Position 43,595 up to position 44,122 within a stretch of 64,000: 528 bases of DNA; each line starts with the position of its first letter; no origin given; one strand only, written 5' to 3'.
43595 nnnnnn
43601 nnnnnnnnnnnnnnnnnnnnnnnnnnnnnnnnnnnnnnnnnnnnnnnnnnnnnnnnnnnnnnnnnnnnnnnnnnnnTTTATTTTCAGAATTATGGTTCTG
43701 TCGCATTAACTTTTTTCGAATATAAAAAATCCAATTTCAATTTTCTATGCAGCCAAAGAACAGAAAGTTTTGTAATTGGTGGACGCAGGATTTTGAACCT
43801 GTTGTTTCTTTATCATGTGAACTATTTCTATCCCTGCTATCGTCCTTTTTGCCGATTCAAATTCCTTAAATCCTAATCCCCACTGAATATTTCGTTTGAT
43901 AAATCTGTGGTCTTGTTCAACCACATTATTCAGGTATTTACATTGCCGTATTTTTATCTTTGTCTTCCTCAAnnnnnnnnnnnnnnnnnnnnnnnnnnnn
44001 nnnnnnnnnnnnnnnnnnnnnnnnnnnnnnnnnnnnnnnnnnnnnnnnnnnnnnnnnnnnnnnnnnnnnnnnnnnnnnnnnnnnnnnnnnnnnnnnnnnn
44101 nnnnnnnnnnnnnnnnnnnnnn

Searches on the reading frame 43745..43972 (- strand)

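Call 3: search_protein_families(library=pfam, proteins=[window:43745-43972:-], max_evalue=1)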
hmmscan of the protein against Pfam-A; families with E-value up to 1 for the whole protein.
window:43745-43972:- (75 aa): 2 families
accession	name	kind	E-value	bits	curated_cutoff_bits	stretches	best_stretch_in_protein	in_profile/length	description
PF13610.12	DDE_Tnp_IS240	-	6.4e-12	46.2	27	1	4-58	85-139/139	DDE domain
PF18365.6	PI_PP_C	-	0.12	12.9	25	1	13-59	13-57/125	Phosphoinositide phosphatase C-terminal domain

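Call 4: search_protein_families(library=ncbifam, proteins=[window:43745-43972:-], max_evalue=1)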
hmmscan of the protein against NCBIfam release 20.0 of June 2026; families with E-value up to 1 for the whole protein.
window:43745-43972:- (75 aa): 1 family
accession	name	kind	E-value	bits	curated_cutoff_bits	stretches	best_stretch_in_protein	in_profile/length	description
NF033587.1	transpos_IS6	equivalog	3.1e-13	49.9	125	1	5-56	151-202/202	IS6 family transposase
